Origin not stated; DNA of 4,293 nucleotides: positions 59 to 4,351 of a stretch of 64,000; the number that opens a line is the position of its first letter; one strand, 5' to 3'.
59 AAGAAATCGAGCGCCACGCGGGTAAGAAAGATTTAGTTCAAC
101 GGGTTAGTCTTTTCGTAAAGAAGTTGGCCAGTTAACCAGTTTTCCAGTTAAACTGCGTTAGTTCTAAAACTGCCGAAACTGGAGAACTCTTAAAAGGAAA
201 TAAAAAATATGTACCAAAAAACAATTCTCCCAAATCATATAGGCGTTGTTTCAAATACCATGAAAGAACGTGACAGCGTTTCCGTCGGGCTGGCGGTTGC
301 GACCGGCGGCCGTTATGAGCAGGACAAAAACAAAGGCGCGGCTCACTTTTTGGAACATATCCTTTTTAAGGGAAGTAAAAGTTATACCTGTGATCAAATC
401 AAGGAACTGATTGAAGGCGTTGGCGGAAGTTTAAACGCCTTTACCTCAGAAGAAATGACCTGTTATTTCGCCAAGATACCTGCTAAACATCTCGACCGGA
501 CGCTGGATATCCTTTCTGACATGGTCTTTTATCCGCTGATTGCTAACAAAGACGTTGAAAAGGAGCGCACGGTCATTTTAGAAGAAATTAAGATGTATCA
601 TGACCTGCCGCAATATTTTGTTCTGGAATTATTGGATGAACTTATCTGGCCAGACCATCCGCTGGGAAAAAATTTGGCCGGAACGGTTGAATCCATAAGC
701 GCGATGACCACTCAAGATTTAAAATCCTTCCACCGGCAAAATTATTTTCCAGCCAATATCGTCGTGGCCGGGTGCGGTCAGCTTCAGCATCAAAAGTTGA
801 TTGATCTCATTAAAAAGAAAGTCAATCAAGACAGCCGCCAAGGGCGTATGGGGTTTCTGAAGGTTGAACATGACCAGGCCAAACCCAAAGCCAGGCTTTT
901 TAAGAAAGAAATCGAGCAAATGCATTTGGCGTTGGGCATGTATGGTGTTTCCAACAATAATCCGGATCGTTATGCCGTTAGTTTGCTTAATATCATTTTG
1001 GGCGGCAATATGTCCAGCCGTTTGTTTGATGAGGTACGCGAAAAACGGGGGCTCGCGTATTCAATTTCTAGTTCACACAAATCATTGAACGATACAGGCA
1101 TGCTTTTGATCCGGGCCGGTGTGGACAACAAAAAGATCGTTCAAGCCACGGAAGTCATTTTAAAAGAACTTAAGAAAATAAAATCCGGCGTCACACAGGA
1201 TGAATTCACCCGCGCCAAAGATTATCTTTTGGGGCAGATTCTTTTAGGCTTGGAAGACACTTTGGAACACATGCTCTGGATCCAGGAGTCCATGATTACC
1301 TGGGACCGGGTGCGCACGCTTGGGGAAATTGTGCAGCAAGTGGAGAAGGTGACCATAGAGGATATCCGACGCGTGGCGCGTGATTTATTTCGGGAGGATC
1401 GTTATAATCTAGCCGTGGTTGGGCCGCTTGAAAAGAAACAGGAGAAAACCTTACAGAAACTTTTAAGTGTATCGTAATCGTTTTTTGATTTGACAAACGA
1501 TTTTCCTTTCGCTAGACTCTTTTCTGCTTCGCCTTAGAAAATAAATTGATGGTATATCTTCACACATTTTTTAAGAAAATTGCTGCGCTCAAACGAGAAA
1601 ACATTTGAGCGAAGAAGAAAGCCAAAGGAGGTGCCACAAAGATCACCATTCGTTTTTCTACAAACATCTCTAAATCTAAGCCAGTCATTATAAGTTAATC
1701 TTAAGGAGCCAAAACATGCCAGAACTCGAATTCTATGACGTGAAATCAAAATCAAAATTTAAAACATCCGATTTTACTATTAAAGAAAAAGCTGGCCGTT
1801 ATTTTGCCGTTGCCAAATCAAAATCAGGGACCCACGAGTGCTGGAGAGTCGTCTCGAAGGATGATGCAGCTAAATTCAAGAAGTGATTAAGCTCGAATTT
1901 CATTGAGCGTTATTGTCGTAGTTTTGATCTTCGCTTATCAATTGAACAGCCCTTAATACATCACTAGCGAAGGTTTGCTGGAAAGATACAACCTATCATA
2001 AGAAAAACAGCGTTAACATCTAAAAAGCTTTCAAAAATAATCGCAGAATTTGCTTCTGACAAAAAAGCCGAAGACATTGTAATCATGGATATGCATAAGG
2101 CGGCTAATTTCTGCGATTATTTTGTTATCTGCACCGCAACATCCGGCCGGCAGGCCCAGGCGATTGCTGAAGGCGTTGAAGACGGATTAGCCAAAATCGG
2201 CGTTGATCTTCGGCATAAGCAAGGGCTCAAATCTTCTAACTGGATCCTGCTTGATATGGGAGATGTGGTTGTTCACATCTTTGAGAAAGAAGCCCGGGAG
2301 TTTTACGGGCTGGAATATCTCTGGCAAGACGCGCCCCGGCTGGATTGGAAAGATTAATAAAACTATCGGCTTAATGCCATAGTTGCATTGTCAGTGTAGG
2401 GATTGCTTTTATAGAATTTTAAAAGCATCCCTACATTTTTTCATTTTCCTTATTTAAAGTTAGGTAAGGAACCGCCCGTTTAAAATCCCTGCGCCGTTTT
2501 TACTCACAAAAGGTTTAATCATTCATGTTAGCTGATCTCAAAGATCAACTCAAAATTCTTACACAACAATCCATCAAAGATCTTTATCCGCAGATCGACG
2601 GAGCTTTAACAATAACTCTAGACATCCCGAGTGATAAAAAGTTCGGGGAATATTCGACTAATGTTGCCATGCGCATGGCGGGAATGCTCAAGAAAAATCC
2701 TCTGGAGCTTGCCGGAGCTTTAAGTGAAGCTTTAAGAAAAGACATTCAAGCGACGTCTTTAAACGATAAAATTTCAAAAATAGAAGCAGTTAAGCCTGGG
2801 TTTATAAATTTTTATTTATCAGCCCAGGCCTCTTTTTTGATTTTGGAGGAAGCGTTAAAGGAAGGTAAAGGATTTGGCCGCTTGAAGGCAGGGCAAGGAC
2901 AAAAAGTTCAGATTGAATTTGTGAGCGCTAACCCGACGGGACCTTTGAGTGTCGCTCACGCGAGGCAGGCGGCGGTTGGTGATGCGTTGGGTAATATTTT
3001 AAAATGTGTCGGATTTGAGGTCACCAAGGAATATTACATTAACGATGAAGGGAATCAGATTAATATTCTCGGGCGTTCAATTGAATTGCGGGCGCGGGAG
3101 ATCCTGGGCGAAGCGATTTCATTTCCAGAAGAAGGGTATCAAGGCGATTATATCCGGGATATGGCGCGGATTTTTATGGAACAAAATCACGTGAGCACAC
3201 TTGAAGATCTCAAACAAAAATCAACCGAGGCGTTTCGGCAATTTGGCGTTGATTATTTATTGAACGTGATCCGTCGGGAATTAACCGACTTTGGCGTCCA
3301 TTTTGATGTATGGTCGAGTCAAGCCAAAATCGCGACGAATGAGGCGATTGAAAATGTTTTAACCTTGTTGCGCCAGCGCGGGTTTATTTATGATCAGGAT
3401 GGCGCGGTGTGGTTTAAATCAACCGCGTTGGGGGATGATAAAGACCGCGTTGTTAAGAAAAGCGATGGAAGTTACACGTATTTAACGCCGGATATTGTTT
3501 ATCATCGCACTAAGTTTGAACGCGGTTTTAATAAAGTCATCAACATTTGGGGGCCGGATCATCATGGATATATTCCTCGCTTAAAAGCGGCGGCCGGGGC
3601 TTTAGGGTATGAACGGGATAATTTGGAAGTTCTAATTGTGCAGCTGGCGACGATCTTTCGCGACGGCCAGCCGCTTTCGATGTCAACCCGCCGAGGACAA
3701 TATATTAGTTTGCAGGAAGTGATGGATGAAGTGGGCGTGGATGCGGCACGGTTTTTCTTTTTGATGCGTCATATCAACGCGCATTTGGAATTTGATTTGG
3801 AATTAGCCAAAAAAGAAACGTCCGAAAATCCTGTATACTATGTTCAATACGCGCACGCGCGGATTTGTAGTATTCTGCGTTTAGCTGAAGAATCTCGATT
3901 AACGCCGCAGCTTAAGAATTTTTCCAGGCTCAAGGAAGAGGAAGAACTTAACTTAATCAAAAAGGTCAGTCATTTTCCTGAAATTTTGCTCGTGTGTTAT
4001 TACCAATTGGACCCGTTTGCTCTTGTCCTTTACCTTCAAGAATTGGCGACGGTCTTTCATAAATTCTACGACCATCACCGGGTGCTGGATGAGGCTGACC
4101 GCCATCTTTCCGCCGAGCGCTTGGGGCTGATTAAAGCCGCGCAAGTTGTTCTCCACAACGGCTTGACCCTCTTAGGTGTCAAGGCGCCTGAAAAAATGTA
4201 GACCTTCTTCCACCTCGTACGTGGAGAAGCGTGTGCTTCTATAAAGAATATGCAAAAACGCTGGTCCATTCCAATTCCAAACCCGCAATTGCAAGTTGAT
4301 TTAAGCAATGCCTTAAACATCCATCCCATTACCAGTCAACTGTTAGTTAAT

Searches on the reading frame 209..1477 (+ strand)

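Call 95: search_protein_families(library=pfam, proteins=[window:209-1477:+], max_evalue=0.001)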
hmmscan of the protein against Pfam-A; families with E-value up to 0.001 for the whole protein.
window:209-1477:+ (422 aa): 3 families
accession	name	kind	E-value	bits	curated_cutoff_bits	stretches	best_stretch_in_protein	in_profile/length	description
PF05193.26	Peptidase_M16_C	-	1.4e-46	159.1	23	1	166-339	2-180/181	Peptidase M16 inactive domain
PF00675.25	Peptidase_M16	-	6.1e-39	133.7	22.3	1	13-159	2-148/149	Insulinase (Peptidase family M16)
PF25107.1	VWA7_N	-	0.00044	20.1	27.5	1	305-359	48-101/230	VWA7 N-terminal domain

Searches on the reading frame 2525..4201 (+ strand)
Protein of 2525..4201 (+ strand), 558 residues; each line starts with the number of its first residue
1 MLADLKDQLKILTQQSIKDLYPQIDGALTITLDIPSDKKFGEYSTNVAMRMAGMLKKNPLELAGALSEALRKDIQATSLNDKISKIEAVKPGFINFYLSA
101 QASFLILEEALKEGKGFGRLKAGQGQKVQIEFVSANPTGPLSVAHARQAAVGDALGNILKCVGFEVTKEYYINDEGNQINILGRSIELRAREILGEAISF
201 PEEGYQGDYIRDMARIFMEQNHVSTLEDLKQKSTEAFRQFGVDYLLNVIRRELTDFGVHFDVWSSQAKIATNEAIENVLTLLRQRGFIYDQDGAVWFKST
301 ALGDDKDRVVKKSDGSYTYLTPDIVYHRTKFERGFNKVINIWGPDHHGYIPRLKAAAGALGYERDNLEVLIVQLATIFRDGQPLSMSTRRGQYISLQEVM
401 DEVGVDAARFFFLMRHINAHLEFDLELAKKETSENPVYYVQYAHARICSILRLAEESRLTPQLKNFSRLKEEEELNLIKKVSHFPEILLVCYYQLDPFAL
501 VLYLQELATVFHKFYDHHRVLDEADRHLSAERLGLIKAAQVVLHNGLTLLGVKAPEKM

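Call 95: search_protein_families(library=pfam, proteins=[window:2525-4201:+], max_evalue=0.001)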
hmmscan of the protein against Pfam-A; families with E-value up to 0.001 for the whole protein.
window:2525-4201:+ (558 aa): 4 families
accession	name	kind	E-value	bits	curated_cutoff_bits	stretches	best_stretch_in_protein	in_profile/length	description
PF05746.21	DALR_1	-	6.2e-34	117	22.3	1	440-558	1-117/117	DALR anticodon binding domain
PF00750.26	tRNA-synt_1d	-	6.4e-26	91.6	23.3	1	111-403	6-298/349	tRNA synthetases class I (R), catalytic domain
PF03485.21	Arg_tRNA_synt_N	-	5.6e-17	62.6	21.5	1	11-98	5-85/85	Arginyl tRNA synthetase N terminal domain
PF09334.17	tRNA-synt_1g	-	5.6e-05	22.5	20.1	0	247-301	72-126/391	tRNA synthetases class I (M)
